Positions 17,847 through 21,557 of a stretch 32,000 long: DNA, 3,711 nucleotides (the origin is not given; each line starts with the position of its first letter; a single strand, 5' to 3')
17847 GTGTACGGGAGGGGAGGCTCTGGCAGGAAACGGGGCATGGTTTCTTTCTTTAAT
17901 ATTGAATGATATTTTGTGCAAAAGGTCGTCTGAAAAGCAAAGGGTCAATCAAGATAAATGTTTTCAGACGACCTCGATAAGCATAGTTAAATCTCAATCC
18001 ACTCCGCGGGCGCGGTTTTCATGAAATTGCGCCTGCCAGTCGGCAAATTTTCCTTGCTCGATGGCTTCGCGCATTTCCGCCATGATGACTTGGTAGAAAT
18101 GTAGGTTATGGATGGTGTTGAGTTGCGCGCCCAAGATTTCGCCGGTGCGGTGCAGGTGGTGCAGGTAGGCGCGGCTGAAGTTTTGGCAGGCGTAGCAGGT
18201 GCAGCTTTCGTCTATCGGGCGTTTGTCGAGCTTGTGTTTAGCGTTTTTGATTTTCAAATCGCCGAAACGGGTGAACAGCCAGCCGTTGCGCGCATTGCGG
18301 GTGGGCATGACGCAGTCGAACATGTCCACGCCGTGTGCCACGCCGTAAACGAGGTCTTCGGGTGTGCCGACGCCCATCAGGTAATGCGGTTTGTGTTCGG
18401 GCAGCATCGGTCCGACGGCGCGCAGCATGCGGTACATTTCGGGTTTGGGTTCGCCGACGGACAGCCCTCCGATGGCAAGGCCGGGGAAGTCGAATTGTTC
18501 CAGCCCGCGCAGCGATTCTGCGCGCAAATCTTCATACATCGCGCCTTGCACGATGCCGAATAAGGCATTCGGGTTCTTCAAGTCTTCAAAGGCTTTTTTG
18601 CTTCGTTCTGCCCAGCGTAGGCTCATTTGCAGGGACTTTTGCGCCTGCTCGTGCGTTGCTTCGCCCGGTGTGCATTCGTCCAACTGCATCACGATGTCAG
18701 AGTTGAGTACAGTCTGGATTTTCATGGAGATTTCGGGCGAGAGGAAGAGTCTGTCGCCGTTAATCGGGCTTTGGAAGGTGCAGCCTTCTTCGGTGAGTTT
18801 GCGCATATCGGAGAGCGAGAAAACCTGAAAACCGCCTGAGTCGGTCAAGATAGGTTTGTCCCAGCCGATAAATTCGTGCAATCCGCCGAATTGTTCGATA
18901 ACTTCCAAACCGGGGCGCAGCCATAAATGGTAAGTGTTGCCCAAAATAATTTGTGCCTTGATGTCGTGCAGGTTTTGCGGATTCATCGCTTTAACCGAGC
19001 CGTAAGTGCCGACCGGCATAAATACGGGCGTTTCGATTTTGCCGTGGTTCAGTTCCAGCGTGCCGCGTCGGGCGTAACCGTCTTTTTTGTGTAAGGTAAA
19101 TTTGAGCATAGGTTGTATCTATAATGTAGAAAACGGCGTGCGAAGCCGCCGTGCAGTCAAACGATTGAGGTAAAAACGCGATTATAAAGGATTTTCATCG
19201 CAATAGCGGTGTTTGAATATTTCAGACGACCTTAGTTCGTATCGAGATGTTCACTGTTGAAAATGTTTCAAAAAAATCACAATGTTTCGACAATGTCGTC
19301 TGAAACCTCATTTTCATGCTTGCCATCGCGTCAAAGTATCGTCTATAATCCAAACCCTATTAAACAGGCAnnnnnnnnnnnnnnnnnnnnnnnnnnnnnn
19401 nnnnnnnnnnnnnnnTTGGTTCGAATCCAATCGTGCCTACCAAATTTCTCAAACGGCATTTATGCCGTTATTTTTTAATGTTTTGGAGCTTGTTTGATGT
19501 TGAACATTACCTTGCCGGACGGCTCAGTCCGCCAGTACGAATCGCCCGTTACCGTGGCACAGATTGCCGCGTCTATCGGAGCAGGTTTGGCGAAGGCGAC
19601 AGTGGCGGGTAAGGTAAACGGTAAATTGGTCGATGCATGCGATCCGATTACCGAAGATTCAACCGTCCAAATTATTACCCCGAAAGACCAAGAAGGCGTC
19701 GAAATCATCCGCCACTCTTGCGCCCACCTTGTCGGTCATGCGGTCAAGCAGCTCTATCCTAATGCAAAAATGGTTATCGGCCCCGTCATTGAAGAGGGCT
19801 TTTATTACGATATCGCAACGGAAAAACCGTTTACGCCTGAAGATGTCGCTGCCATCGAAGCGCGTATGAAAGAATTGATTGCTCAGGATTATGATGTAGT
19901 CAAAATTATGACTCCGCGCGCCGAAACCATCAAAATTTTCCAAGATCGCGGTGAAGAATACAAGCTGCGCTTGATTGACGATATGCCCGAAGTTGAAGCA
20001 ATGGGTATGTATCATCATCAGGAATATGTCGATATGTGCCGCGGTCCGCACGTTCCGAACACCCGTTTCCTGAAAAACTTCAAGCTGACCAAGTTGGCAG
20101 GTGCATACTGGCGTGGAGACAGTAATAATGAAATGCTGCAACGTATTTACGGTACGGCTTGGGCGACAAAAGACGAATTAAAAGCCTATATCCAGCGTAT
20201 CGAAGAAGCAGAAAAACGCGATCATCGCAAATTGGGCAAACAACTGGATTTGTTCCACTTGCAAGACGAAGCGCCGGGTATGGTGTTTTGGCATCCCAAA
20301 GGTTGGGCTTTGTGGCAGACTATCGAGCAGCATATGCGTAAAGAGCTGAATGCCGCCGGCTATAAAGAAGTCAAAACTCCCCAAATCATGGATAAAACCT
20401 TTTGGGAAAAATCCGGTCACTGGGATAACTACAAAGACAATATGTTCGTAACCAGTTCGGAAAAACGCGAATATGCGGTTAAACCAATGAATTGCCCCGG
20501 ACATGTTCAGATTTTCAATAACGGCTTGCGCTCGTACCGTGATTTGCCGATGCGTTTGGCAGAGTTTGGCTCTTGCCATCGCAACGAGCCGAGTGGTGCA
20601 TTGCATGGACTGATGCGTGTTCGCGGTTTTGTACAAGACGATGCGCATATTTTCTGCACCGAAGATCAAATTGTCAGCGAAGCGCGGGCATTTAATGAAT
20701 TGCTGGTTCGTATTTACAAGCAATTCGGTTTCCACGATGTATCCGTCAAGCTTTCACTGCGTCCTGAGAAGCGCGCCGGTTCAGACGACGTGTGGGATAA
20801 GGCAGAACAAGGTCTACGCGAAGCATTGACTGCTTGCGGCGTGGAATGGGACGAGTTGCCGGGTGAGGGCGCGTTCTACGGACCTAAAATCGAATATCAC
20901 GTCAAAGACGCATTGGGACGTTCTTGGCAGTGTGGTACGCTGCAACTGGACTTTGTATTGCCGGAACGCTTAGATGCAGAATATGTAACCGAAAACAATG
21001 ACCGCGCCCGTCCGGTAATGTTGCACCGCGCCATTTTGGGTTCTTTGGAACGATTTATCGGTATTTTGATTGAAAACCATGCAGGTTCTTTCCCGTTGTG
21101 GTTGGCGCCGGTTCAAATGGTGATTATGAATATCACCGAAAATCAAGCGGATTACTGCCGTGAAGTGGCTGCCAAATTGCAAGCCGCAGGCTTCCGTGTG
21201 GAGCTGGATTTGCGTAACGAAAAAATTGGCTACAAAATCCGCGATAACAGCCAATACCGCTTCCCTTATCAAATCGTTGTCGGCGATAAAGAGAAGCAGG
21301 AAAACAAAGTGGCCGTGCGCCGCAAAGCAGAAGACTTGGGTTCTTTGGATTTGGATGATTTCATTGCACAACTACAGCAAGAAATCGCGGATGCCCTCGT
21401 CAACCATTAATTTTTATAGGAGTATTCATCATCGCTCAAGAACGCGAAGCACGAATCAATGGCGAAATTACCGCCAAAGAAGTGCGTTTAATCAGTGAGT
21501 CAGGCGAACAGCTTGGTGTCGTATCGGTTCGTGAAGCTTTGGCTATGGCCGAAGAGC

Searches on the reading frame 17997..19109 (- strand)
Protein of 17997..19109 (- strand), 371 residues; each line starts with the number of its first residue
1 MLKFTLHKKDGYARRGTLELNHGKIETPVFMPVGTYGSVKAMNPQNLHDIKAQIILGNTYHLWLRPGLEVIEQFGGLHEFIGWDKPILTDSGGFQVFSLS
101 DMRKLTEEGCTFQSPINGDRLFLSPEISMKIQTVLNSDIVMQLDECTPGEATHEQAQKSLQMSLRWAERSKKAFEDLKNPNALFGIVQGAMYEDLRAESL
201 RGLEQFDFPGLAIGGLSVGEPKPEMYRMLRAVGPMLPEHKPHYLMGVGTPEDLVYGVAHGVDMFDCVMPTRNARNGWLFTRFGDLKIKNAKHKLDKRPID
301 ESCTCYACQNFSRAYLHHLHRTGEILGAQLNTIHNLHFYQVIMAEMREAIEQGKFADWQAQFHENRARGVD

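Call 57: search_protein_families(library=pfam, proteins=[window:17997-19109:-], max_evalue=0.001)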
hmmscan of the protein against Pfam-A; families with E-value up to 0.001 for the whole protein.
window:17997-19109:- (371 aa): 1 family
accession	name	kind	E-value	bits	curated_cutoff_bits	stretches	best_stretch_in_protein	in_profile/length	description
PF01702.25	TGT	-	5.9e-166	552.3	26.3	1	11-367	2-356/357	Queuine tRNA-ribosyltransferase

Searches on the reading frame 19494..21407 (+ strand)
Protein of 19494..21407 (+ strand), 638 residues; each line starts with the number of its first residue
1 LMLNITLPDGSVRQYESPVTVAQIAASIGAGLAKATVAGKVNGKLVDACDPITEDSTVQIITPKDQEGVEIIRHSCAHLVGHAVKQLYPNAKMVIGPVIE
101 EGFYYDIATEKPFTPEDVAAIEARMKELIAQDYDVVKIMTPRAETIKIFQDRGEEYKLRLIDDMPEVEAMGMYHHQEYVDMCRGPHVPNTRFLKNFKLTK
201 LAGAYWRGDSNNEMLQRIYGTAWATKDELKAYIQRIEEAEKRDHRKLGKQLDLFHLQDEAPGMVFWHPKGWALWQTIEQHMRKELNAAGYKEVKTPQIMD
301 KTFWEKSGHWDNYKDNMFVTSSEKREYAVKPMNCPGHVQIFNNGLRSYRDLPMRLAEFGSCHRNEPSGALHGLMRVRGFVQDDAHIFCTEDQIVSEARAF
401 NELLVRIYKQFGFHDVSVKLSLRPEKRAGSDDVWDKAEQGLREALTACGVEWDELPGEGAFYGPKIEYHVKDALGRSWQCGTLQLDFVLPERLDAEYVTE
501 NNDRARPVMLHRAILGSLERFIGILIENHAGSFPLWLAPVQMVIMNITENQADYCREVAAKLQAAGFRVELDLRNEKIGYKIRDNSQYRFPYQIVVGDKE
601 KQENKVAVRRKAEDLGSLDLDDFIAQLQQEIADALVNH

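Call 57: search_protein_families(library=pfam, proteins=[window:19494-21407:+], max_evalue=0.001)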
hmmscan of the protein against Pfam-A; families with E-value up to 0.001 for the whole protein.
window:19494-21407:+ (638 aa): 4 families
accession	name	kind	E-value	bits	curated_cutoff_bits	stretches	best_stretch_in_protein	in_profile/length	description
PF00587.30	tRNA-synt_2b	-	3.9e-52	177.3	29.3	1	321-529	5-179/179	tRNA synthetase class II core domain (G, H, P, S and T)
PF03129.25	HGTP_anticodon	-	8.7e-21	74.3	21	1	541-629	1-93/94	Anticodon binding domain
PF07973.19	tRNA_SAD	-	2.7e-16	59.7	24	1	173-219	4-44/44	Threonyl and Alanyl tRNA synthetase second additional domain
PF02824.27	TGS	-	4.1e-14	52.8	22.2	1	4-62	2-60/60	TGS domain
